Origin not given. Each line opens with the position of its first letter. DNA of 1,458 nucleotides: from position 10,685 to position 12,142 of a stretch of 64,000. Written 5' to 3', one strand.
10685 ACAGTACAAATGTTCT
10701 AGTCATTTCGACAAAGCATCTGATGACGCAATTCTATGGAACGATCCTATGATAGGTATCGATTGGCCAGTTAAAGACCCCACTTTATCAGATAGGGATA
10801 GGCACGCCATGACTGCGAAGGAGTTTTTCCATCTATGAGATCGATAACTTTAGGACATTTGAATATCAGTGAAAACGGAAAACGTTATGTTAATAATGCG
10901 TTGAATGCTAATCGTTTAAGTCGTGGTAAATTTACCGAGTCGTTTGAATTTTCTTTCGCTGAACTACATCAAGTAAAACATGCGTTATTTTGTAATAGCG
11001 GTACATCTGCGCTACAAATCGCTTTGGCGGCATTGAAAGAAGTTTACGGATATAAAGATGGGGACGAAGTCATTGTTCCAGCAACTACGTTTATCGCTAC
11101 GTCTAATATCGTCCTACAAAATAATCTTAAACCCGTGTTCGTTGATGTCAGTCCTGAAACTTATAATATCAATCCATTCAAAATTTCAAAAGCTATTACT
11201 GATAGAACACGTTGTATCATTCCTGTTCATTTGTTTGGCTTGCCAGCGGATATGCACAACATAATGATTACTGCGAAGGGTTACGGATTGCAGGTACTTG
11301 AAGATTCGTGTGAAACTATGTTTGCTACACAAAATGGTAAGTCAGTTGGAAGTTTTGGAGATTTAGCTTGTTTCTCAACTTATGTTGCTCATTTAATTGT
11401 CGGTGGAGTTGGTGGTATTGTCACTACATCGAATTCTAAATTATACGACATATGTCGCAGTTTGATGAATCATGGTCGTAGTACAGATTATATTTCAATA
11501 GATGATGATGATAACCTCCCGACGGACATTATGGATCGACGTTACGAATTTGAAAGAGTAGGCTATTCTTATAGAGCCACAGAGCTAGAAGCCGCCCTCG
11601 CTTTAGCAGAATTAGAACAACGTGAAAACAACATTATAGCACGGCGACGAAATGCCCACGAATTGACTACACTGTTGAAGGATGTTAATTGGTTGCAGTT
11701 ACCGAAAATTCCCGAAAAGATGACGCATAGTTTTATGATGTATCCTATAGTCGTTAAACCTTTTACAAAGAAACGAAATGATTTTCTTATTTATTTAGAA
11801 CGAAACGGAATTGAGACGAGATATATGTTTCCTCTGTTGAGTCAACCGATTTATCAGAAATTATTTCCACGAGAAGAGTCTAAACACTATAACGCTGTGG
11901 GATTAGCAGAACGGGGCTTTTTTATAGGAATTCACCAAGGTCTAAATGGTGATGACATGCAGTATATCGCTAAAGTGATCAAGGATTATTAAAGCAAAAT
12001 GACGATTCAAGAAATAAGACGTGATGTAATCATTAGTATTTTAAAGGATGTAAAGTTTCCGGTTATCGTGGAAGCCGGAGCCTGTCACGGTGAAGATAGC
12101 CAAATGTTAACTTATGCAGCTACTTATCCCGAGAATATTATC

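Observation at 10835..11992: DegT-family enzyme with His replacing the catalytic Lys, suggesting a ColD/E1-like 3-dehydratase and a 3,6-dideoxyhexose product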

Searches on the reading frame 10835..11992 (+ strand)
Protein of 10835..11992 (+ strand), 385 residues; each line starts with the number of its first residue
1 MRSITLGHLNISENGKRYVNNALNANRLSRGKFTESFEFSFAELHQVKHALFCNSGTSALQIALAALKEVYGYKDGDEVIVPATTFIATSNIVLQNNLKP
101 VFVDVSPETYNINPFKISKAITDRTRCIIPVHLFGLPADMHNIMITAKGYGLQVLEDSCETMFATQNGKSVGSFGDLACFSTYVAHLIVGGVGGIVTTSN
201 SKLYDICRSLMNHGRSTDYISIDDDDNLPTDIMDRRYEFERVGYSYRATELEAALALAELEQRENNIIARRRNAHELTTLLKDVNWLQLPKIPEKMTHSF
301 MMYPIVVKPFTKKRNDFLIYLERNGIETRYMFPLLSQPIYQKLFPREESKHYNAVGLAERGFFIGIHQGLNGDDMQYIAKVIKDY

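Call 4: search_protein_families(library=pfam, proteins=[window:10835-11992:+])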
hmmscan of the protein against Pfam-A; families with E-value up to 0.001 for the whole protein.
window:10835-11992:+ (385 aa): 2 families
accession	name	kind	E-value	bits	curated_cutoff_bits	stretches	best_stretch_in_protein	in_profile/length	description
PF01041.23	DegT_DnrJ_EryC1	-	6e-92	309.1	19.8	1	12-382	4-359/360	DegT/DnrJ/EryC1/StrS aminotransferase family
PF01053.26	Cys_Met_Meta_PP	-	0.00024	20.2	27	1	34-128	54-141/381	Cys/Met metabolism PLP-dependent enzyme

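Call 5: search_protein_families(library=ncbifam, proteins=[window:10835-11992:+])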
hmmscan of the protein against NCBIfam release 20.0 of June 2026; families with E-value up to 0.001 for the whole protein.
window:10835-11992:+ (385 aa): 16 families
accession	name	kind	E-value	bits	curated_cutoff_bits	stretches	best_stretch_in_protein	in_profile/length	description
NF011936.0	PRK15407.1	equivalog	1.1e-68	231.9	423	1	16-384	50-434/440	lipopolysaccharide biosynthesis protein RfbH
TIGR03588.1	PseC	equivalog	3.9e-66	223.5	423.5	1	4-383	2-377/380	UDP-4-amino-4,6-dideoxy-N-acetyl-beta-L-altrosamine transaminase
TIGR04181.1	NHT_00031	hypoth_equivalog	1.4e-59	201.8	420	1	5-347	2-342/359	LegC family aminotransferase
NF008687.0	PRK11706.1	equivalog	8.4e-55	186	375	1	9-384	7-372/375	dTDP-4-amino-4,6-dideoxygalactose transaminase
TIGR02379.1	ECA_wecE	subfamily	1.7e-50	171.9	434.85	1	15-385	13-374/376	dTDP-4-amino-4,6-dideoxy-D-glucose transaminase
NF008658.2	PRK11658.1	equivalog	5.1e-40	137.3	631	1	12-346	13-339/379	UDP-4-amino-4-deoxy-L-arabinose aminotransferase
TIGR04427.1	PLP_DesI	equivalog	1.4e-35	123.1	650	1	19-301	38-297/390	dTDP-4-dehydro-6-deoxyglucose aminotransferase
NF005817.0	PRK07683.1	equivalog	2.4e-08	33.1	575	1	52-129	94-166/387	aminotransferase A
NF004769.0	PRK06107.1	equivalog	1.2e-05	24.3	617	1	59-129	102-171/402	aspartate transaminase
NF004770.0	PRK06108.1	subfamily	8.1e-05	21.6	422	1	38-129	87-175/396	pyridoxal phosphate-dependent aminotransferase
NF005816.0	PRK07682.1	equivalog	8.4e-05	21.4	620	1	53-129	95-168/390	aminotransferase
NF005305.0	PRK06836.1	equivalog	0.00011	21.6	376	1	29-129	80-175/396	pyridoxal phosphate-dependent aminotransferase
NF004975.0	PRK06348.1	equivalog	0.0002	20.5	549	1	74-129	111-167/384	pyridoxal phosphate-dependent aminotransferase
NF009079.0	PRK12414.1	subfamily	0.00039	19.5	481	1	74-129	112-167/384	methionine aminotransferase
NF041364.1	GntC_guanitoxin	equivalog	0.00053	19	415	0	73-130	81-140/356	guanitoxin biosynthesis PLP-dependent (S)-gamma-hydroxy-L-arginine cyclodehydratase GntC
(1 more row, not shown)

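Call 6: search_solved_structures(query=window:10835-11989:+, show_alignments=5, max_evalue=1e-10)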
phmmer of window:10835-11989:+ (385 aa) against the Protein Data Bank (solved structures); distinct sequences matched with E-value up to 1e-10: 55.
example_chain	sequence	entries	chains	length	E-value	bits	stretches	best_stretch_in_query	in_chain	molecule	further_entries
3bn1_A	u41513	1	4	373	2e-51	178.5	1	11-377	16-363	Perosamine synthetase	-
3dr7_A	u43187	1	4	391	2.5e-51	178.2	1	11-377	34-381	Putative perosamine synthetase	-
3dr4_A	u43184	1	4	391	3.4e-51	177.7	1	11-377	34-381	Putative perosamine synthetase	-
7b0m_AAA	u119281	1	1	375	1.9e-49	172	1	6-382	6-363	Sugar aminotransferase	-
3bcx_A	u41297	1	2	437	2.4e-49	171.7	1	27-382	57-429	CDP-6-deoxy-L-threo-D-glycero-4-hexulose-3-dehydrase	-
3bb8_A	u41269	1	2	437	3.9e-48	167.7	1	27-382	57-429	CDP-4-keto-6-deoxy-D-glucose-3-dehydrase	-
7b0d_A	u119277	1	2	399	7.4e-46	160.2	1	19-334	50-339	Glutamine--scyllo-inositol transaminase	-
2c7t_A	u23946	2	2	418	6.2e-42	147.3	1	34-308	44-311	GLUTAMINE-2-DEOXY-SCYLLO-INOSOSE AMINOTRANSFERASE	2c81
5w71_A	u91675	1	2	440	7.3e-42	147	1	34-307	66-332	L-glutamine:2-deoxy-scyllo-inosose aminotransferase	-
2gms_A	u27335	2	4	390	3.5e-39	138.2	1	19-383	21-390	Putative pyridoxamine 5-phosphate-dependent dehydrase, Wbdk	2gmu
3b8x_A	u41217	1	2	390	3.1e-38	135.1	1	19-383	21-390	Pyridoxamine 5-phosphate-dependent dehydrase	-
3frk_A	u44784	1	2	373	4.1e-38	134.7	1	31-379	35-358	QdtB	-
2r0t_A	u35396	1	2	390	5.3e-38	134.3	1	19-383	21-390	Pyridoxamine 5-phosphate-dependent dehydrase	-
3gr9_A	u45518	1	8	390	1.3e-37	133.1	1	19-383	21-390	ColD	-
8vr3_A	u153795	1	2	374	3.9e-37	131.5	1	6-382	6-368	DegT/DnrJ/EryC1/StrS aminotransferase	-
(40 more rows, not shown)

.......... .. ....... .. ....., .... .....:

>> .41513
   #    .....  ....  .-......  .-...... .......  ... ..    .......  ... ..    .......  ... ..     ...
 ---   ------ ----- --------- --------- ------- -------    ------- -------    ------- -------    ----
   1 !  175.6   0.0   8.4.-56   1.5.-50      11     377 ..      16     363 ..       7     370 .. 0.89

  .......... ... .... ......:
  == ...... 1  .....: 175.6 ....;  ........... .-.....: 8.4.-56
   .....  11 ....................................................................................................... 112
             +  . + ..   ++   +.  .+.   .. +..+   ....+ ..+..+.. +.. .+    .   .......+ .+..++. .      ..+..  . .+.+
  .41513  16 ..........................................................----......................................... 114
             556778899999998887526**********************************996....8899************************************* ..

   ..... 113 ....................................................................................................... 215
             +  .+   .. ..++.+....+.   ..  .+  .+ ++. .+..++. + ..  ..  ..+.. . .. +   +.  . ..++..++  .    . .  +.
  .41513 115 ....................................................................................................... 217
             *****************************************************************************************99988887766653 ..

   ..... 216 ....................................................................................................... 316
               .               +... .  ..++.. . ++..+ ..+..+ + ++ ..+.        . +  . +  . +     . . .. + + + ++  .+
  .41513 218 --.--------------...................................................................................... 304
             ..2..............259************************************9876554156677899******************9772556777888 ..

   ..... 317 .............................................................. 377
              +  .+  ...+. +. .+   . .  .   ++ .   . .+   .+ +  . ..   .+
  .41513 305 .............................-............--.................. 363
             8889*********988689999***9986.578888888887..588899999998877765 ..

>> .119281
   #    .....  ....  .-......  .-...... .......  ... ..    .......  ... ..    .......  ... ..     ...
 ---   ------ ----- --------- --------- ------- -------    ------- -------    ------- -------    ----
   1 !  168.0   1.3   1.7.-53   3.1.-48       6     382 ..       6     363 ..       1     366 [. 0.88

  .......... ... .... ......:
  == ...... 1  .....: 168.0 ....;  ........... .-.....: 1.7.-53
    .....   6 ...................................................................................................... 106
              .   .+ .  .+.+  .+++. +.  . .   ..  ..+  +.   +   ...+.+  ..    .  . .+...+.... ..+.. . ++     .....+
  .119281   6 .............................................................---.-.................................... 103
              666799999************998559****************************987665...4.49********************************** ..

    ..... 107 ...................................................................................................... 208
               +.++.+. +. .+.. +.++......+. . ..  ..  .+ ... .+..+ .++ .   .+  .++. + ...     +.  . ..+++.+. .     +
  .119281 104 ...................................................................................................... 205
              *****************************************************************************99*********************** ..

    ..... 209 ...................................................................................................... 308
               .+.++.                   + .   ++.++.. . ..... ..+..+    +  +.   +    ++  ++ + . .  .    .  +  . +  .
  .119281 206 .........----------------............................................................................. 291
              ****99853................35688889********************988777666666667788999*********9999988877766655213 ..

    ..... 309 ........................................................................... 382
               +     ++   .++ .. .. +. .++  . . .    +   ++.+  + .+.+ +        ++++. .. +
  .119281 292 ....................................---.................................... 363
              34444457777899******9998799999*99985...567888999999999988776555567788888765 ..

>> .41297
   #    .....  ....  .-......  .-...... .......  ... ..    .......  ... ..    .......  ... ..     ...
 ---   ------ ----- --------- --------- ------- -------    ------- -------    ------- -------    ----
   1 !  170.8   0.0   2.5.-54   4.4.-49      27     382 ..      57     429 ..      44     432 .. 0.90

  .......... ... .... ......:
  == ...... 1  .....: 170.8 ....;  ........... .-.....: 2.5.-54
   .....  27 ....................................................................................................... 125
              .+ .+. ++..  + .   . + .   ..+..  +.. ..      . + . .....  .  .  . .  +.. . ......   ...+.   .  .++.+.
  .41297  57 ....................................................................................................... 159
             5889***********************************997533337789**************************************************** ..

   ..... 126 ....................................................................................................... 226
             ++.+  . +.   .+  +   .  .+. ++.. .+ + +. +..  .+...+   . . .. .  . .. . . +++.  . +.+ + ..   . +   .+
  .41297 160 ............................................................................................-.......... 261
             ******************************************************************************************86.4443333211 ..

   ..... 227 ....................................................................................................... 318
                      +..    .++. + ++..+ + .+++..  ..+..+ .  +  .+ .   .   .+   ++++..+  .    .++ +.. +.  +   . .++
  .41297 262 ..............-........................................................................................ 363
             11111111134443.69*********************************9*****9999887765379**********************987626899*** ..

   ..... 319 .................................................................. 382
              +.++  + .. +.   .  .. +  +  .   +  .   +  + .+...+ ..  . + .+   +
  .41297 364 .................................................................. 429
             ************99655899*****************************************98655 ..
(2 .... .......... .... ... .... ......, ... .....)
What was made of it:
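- Checked: Formal alignments place His186 opposite the Schiff-base Lys of C. crescentus GDP-perosamine synthase (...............) and opposite His220 of Y. pseudotuberculosis E1 (phmmer, call 6).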
